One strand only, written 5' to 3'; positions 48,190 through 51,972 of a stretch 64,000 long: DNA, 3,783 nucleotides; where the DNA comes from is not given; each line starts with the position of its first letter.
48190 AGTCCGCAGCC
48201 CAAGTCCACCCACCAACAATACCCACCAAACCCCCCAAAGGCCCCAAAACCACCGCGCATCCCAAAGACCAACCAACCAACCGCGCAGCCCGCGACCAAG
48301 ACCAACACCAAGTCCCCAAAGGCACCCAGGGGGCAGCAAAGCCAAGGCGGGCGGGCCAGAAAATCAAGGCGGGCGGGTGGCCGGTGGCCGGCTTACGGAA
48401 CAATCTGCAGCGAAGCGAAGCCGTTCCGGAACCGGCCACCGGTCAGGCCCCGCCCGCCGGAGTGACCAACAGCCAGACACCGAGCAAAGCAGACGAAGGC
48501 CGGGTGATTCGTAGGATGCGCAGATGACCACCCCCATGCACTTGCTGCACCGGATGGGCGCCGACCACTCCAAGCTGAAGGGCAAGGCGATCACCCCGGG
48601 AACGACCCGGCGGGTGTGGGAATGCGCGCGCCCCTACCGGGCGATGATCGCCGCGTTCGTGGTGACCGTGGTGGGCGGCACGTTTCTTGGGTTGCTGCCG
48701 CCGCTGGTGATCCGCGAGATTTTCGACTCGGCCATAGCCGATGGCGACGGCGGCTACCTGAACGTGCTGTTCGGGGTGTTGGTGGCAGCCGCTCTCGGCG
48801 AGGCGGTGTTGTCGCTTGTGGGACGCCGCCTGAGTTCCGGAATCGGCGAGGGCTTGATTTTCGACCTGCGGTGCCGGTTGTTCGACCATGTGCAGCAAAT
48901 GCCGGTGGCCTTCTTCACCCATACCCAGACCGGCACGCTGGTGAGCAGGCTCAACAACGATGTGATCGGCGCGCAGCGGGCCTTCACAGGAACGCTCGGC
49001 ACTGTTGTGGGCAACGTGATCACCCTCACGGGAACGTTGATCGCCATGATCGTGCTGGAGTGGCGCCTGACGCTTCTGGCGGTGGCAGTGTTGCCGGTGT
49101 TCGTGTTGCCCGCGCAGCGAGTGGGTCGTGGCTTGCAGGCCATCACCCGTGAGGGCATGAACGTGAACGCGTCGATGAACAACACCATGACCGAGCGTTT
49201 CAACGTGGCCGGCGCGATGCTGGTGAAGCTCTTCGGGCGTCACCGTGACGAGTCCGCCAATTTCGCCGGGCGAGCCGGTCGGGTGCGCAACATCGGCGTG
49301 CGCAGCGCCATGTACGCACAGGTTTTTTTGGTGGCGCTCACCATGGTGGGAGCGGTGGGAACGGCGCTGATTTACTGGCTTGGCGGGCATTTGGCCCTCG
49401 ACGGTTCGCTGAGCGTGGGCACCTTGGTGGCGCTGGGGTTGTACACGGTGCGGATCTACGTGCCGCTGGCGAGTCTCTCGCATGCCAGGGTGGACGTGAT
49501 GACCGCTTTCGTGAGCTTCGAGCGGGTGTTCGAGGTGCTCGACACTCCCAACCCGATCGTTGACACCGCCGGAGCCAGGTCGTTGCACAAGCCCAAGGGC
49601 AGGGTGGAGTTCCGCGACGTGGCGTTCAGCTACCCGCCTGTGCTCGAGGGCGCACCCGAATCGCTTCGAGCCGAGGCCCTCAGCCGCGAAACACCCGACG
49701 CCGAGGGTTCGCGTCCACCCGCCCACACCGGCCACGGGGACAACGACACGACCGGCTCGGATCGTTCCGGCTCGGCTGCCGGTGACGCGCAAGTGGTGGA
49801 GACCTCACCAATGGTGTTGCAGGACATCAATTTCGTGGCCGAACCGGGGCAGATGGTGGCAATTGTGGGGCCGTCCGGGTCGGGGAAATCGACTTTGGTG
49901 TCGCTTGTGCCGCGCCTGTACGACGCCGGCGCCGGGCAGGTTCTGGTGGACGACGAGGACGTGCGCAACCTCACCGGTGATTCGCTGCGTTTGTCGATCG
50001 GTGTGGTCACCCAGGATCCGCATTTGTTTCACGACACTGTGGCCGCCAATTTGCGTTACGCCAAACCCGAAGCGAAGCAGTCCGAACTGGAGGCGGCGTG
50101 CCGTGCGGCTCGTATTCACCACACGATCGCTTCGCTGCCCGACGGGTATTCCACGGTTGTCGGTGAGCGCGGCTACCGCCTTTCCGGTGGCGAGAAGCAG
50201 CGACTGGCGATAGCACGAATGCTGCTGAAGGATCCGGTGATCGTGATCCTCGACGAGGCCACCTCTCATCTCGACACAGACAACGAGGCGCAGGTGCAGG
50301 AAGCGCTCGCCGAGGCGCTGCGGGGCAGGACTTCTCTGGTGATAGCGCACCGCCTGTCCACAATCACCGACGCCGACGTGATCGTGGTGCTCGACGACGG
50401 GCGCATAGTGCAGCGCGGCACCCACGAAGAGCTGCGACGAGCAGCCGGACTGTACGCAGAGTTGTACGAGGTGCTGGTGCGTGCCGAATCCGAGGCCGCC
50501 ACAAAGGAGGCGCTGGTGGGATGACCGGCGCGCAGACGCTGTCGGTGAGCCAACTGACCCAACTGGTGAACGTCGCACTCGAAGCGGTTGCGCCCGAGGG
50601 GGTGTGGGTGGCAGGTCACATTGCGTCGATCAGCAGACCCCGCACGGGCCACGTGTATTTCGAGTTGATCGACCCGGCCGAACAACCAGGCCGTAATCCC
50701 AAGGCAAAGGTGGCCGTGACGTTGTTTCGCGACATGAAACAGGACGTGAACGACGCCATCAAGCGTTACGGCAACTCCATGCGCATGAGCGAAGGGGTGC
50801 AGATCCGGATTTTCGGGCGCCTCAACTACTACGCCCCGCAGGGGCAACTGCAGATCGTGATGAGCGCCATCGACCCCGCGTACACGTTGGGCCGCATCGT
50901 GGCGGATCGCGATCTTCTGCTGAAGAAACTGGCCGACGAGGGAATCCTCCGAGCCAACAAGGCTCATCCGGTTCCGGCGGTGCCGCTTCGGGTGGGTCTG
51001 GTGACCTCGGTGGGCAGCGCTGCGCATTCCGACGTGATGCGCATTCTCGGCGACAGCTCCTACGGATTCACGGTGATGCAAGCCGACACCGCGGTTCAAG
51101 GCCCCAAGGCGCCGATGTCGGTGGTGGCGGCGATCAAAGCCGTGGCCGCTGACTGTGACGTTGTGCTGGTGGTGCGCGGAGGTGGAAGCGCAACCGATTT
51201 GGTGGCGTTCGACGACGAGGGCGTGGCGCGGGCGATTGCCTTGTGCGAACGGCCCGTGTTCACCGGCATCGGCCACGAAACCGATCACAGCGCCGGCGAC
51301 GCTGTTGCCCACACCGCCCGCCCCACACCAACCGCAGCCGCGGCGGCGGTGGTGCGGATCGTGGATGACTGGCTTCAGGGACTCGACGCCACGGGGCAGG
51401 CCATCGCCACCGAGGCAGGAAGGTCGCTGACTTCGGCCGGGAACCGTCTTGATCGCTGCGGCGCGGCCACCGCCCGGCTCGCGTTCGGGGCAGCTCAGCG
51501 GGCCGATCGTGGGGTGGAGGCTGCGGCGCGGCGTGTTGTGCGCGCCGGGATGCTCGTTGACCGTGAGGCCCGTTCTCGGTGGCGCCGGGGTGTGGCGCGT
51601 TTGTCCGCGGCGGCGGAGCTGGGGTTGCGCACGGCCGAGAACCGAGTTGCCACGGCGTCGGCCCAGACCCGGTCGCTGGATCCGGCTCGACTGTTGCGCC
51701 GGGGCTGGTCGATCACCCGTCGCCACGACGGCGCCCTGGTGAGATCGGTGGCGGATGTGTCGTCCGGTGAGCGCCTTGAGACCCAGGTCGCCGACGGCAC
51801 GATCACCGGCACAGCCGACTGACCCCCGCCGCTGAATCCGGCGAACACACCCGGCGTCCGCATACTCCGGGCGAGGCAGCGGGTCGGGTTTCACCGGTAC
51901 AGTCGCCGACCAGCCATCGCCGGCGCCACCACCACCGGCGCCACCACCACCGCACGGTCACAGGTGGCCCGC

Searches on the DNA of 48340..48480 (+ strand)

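Call 58: search_dna_similar(query=window:48340-48480:+, collection=plasmids, mode=distant, max_evalue=1, max_rows=15)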
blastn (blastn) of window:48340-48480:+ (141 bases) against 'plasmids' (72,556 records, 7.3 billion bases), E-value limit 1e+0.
Records with a match: 6; places in all: 11; records where one place covers at least 80% of the query: 0.
Best place of each record, by identity: 95-99% 3; 90-95% 1; 80-90% 2.
By first word of the organism name: Streptomyces 3; Streptantibioticus 2; Azospirillum 1.
By predicted mobility (MOB-suite, as given by PLSDB): non-mobilizable 3; mobilizable 3.
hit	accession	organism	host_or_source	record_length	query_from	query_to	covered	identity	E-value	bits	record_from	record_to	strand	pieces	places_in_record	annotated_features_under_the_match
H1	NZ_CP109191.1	Streptomyces sp. NBC_01707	-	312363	81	124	31%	81.8%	4e-1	41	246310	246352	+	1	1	amino acid adenylation domain-containing protein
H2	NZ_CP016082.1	Streptomyces sp. SAT1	Adenophora trachelioides Maxim.,single ...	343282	82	121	28%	85.0%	9e-3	46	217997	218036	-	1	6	AAA family ATPase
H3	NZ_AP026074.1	Streptomyces nigrescens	-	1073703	34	60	19%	92.6%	4e-1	41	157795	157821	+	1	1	none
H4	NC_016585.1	Azospirillum lipoferum 4B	-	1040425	96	121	18%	96.2%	1e-1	44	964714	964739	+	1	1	none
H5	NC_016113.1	Streptantibioticus cattleyicolor NRRL 8057 = DSM 46488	-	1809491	97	121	18%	96.0%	4e-1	42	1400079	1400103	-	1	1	none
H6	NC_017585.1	Streptantibioticus cattleyicolor NRRL 8057 = DSM 46488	-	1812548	97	121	18%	96.0%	4e-1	42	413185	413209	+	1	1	none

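Call 59: search_dna_similar(query=window:48340-48480:+, collection=phages, mode=distant, max_evalue=1, max_rows=15)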
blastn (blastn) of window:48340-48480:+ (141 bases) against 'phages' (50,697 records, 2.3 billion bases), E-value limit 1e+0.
Records with a match: 5; places in all: 5; records where one place covers at least 80% of the query: 0.
Best place of each record, by identity: 80-90% 5.
By first word of the organism name: Pseudomonas 3; Mycobacterium 2.
By host as written in the record: Pseudomonas sp. 3; Mycobacterium smegmatis 1; Mycolicibacterium smegmatis 1.
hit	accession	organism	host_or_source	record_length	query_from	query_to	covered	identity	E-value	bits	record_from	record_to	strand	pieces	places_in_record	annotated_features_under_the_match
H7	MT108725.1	Pseudomonas phage Epa5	Pseudomonas sp.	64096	88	124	26%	84.6%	1e-1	42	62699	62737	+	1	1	putative virion structural protein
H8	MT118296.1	Pseudomonas phage Epa19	Pseudomonas sp.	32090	88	124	26%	84.6%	1e-1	42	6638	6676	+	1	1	hypothetical protein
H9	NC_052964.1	Pseudomonas phage Epa5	Pseudomonas sp.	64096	88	124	26%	84.6%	1e-1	42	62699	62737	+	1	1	head-tail adaptor Ad1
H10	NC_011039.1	Mycobacterium phage Predator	Mycobacterium smegmatis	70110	73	108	26%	83.3%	4e-1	39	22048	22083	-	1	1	tail length tape measure protein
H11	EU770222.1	Mycobacterium phage Predator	Mycolicibacterium smegmatis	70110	73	108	26%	83.3%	4e-1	39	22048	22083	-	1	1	tape measure protein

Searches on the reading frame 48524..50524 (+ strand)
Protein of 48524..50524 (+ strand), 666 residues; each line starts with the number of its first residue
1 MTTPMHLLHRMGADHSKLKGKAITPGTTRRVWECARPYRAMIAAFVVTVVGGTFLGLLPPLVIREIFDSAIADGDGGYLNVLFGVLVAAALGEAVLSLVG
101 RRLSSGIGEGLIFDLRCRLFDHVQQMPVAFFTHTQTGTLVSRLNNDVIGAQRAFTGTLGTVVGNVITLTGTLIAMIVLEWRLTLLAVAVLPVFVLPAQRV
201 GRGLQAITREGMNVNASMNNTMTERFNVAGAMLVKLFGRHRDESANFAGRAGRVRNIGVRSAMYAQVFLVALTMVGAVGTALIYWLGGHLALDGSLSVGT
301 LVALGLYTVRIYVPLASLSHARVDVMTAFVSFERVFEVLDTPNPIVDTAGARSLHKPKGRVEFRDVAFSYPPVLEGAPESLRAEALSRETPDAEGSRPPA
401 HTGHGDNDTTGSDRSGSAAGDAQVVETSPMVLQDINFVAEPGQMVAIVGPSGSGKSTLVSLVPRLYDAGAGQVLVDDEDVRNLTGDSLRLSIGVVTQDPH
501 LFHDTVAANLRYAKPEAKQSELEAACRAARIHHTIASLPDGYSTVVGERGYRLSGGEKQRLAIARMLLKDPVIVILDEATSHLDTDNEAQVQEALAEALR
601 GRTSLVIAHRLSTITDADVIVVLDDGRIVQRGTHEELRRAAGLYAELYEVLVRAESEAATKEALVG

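Call 10: search_protein_families(library=pfam, proteins=[window:48524-50524:+])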
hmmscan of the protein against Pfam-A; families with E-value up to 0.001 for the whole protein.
window:48524-50524:+ (666 aa): 5 families
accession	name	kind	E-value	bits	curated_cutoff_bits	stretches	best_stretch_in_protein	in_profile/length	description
PF00664.28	ABC_membrane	-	2.4e-42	146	28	1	44-308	3-267/274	ABC transporter transmembrane region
PF00005.33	ABC_tran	-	2.4e-31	109.6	25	1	432-581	1-137/137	ABC transporter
PF02463.25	SMC_N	-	5.8e-08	32.9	40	1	521-621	122-209/220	RecF/RecN/SMC N terminal domain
PF13191.12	AAA_16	-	1.9e-05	25.7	32.6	1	442-597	23-158/167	AAA ATPase domain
PF13555.12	AAA_29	-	0.00095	19.3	27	0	442-459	23-39/61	P-loop containing region of AAA domain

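Call 15: find_encoding_contigs(protein=window:48524-50524:+, flank=3000, max_places=6)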
Protein window:48524-50524:+ (666 aa): no gene with exactly this product is on record in the collection.

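Call 37: find_homologous_proteins(query=window:48524-50524:+, max_evalue=1e-80)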
Query window:48524-50524:+ (666 aa): 7996 proteins with E <= 1e-80 among 8000 candidates; the best 120 are listed.
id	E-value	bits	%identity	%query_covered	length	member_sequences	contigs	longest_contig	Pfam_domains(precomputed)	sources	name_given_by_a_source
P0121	0.0e+0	1452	100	100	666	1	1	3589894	PF00005.34,PF02463.26,PF00664.29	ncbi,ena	-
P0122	0.0e+0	1066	76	98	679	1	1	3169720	PF00005.34,PF02463.26,PF13191.13,PF00664.29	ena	-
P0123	0.0e+0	1050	76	98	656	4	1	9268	PF00005.34,PF02463.26,PF00664.29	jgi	-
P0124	0.0e+0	1048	73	99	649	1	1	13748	PF00005.34,PF02463.26,PF13191.13,PF00664.29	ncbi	-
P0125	0.0e+0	1022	74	99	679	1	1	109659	PF00005.34,PF02463.26,PF00664.29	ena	-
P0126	0.0e+0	1021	74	99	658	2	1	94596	PF00005.34,PF02463.26,PF00664.29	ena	-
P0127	0.0e+0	1019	73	99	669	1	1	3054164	PF00005.34,PF02463.26,PF00664.29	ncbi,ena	-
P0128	0.0e+0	1017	74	98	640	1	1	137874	PF00005.34,PF02463.26,PF00664.29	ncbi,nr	ncbi:MAG: ABC transporter ATP-binding protein [Acidimicrobiaceae bacterium]|nr:ABC transporter ATP-b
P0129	0.0e+0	1016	74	99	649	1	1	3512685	PF00005.34,PF02463.26,PF13191.13,PF00664.29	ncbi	-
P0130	0.0e+0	1016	75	98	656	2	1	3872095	PF00005.34,PF02463.26,PF13191.13,PF00664.29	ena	-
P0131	0.0e+0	1016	74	98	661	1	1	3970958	PF00005.34,PF02463.26,PF13191.13,PF00664.29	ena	-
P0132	0.0e+0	1015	74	98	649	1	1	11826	PF00005.34,PF02463.26,PF00664.29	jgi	-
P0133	0.0e+0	1015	74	98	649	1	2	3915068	PF00005.34,PF02463.26,PF00664.29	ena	-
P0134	0.0e+0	1015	74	98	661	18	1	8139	PF00005.34,PF02463.26,PF13191.13,PF00664.29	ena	-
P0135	0.0e+0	1013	74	98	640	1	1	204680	PF00005.34,PF02463.26,PF00664.29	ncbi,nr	ncbi:MAG: ABC transporter ATP-binding protein [Acidimicrobiaceae bacterium]|nr:ABC transporter ATP-b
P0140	0.0e+0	1012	74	98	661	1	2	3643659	PF00005.34,PF02463.26,PF00664.29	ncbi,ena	-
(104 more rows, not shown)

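Call 38: find_encoding_contigs(protein=P0122, flank=10000, max_places=2)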
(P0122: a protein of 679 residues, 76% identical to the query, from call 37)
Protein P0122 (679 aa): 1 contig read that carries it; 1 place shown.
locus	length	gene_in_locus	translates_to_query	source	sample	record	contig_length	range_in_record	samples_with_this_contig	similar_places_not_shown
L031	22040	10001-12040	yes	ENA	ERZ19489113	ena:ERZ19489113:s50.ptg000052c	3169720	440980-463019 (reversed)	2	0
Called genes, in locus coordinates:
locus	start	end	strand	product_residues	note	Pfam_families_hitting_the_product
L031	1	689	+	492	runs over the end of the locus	-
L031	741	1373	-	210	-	PF10517:DM13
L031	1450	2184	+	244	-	PF01063:Aminotran_4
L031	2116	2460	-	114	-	PF10517:DM13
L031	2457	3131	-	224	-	-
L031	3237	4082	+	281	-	PF01063:Aminotran_4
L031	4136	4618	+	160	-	PF00383:dCMP_cyt_deam_1, PF14437:MafB19-deam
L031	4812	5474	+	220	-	PF00578:AhpC-TSA, PF08534:Redoxin, PF10417:1-cysPrx_C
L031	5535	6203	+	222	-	PF00578:AhpC-TSA, PF08534:Redoxin (weak), PF10417:1-cysPrx_C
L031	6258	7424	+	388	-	PF02746:MR_MLE_N, PF13378:MR_MLE_C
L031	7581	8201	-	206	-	PF00857:Isochorismatase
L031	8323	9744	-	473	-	-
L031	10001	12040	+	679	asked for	PF00664:ABC_membrane, PF13191:AAA_16 (weak), PF00005:ABC_tran, PF02463:SMC_N (weak)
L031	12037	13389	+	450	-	PF13742:tRNA_anti_2, PF02601:Exonuc_VII_L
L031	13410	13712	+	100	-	PF02609:Exonuc_VII_S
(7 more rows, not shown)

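Call 39: find_encoding_contigs(protein=P0129, flank=10000, max_places=2)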
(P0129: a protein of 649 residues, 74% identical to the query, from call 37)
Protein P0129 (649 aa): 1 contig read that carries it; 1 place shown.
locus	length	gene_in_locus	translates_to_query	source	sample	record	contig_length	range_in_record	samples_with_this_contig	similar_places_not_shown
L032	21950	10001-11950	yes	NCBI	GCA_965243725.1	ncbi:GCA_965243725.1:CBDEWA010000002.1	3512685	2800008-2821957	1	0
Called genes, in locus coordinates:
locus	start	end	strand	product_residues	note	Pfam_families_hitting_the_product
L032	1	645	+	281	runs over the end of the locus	PF01063:Aminotran_4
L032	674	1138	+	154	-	PF00383:dCMP_cyt_deam_1, PF14437:MafB19-deam, PF14439:Bd3614-deam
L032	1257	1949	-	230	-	PF05013:FGase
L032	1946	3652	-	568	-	PF01019:G_glu_transpept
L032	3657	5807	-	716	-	PF02655:ATP-grasp_3 (weak), PF07478:Dala_Dala_lig_C, PF13535:ATP-grasp_4 (faint)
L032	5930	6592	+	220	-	PF00578:AhpC-TSA, PF08534:Redoxin, PF10417:1-cysPrx_C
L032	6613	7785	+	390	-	PF02746:MR_MLE_N, PF13378:MR_MLE_C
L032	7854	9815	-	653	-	PF17767:NAPRTase_N, PF00857:Isochorismatase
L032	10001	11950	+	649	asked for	PF00664:ABC_membrane, PF00005:ABC_tran, PF02463:SMC_N (faint), PF13191:AAA_16 (faint)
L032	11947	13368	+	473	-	PF13742:tRNA_anti_2, PF02601:Exonuc_VII_L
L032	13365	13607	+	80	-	PF02609:Exonuc_VII_S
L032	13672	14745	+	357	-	PF00348:polyprenyl_synt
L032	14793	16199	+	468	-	PF01565:FAD_binding_4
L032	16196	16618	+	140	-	PF13468:Glyoxalase_3, PF18029:Glyoxalase_6 (faint), PF13669:Glyoxalase_4 (weak), PF00903:Glyoxalase (weak)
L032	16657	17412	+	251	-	PF00106:adh_short, PF13561:adh_short_C2, PF23441:SDR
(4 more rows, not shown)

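Call 66: find_encoding_contigs(protein=P0127, flank=2500, max_places=2)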
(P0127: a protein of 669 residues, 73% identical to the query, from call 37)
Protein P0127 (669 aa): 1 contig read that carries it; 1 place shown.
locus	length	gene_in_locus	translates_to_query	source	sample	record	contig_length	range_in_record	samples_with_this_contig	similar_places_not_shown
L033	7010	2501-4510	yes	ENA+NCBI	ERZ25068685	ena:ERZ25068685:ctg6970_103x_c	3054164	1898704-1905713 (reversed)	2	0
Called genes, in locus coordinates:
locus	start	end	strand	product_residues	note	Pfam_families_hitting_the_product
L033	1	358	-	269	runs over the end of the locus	PF01966:HD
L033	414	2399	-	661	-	PF02749:QRPTase_N (faint), PF17767:NAPRTase_N, PF00857:Isochorismatase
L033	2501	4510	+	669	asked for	PF00664:ABC_membrane, PF00005:ABC_tran, PF02463:SMC_N (faint)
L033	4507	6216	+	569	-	PF13742:tRNA_anti_2, PF02601:Exonuc_VII_L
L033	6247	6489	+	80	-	PF02609:Exonuc_VII_S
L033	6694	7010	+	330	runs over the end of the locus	PF00348:polyprenyl_synt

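Call 67: find_encoding_contigs(protein=P0130, flank=2500, max_places=2)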
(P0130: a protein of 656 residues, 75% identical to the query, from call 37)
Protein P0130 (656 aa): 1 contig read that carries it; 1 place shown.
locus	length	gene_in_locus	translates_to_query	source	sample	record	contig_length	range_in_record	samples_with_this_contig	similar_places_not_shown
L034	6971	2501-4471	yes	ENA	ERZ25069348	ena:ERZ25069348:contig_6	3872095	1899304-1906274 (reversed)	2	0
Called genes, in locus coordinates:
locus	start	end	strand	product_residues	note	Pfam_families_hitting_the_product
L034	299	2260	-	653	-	PF17767:NAPRTase_N, PF00857:Isochorismatase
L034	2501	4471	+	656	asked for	PF00664:ABC_membrane, PF00005:ABC_tran, PF02463:SMC_N (faint), PF13191:AAA_16 (faint)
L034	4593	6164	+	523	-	PF13742:tRNA_anti_2, PF02601:Exonuc_VII_L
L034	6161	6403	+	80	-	PF02609:Exonuc_VII_S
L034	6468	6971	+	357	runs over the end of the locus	PF00348:polyprenyl_synt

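Call 68: find_encoding_contigs(protein=P0140, flank=2500, max_places=2)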
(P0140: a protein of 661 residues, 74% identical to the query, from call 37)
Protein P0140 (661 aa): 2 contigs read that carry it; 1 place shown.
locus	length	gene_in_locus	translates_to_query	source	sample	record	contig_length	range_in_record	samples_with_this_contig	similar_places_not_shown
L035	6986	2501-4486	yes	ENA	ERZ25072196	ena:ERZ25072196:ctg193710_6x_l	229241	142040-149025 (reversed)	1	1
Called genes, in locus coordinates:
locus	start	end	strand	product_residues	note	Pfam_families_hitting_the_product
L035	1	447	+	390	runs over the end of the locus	PF02746:MR_MLE_N, PF13378:MR_MLE_C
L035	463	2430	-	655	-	PF17767:NAPRTase_N, PF00857:Isochorismatase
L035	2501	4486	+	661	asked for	PF00664:ABC_membrane, PF00005:ABC_tran, PF02463:SMC_N (faint)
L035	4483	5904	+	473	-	PF13742:tRNA_anti_2, PF02601:Exonuc_VII_L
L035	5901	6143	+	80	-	PF02609:Exonuc_VII_S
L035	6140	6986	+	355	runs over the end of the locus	PF00348:polyprenyl_synt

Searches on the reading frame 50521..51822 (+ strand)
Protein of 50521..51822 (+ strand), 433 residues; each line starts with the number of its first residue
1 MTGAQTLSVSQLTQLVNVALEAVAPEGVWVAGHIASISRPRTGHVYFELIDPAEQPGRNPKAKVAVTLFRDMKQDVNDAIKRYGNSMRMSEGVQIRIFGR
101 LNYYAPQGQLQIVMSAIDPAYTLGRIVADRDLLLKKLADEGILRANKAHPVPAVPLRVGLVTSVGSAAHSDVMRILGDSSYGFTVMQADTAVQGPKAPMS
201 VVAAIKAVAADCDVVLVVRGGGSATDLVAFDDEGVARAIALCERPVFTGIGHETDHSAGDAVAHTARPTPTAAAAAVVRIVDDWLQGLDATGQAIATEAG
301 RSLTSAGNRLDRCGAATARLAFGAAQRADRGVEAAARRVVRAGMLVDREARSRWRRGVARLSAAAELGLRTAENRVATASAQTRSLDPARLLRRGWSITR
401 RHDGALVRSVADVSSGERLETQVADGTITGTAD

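Call 35: search_protein_families(library=pfam, proteins=[window:50521-51822:+], max_evalue=0.00001)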
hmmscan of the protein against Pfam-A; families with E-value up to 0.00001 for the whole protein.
window:50521-51822:+ (433 aa): 2 families
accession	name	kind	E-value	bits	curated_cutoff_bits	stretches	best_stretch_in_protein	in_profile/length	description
PF02601.20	Exonuc_VII_L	-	4e-62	211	35.9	1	143-429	2-313/315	Exonuclease VII, large subunit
PF13742.12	tRNA_anti_2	-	7e-17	61.9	27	1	7-117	1-94/95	OB-fold nucleic acid binding domain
